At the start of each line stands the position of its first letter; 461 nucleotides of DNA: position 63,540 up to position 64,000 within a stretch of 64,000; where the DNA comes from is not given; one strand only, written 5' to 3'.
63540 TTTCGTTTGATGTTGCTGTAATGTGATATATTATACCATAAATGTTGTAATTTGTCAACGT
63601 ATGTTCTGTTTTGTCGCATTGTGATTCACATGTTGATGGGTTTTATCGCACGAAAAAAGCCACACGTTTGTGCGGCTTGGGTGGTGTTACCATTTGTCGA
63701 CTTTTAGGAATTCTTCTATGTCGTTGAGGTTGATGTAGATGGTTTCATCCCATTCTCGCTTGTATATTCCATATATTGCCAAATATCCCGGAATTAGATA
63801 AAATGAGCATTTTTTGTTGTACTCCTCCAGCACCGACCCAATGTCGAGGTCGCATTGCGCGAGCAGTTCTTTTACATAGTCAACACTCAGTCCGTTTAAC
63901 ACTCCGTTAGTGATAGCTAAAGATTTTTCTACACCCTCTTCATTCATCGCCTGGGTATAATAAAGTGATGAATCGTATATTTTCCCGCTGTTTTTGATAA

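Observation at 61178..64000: Decaying accessory islet with three adjacent genes inactivated by three different lesion types, organised like an orphan toxin-module/immunity array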

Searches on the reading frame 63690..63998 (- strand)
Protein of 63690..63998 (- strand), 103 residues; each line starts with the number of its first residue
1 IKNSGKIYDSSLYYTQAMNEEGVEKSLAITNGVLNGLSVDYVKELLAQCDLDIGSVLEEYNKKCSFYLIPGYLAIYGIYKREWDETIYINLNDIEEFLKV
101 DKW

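Call 6: search_protein_families(library=pfam, max_evalue=1, proteins=[window:63690-63998:-])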
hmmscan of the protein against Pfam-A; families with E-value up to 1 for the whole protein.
seq(103 aa): 0 families

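Call 7: search_protein_families(library=phrogs, max_evalue=1, proteins=[window:63690-63998:-])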
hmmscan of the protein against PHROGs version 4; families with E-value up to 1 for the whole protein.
seq(103 aa): 0 families

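Call 20: find_related_loci(query=window:63690-63998:-, collection=viral_contigs, flank=10000)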
Query seq(103 aa) (103 aa) in viral_contigs; peptide patterns used: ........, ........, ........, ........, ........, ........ (x = any residue, [..] = any of these).
22 stretches matched a pattern, but none encodes a relative of the query by tblastn (E <= 1e-3).

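Call 46: search_protein_families(library=ncbifam, max_evalue=1, proteins=[window:63690-63998:-])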
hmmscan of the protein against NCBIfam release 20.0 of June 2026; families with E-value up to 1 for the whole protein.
seq(103 aa): 0 families

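Call 47: search_protein_families(library=padloc, max_evalue=1, proteins=[window:63690-63998:-])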
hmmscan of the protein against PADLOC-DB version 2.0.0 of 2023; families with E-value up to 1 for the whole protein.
seq(103 aa): 0 families

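Call 73: search_dna_similar(query=window:63690-63998:-, collection=phages, mode=protein, max_evalue=1, max_rows=10)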
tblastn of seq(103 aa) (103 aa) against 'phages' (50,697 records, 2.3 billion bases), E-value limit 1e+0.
No match.
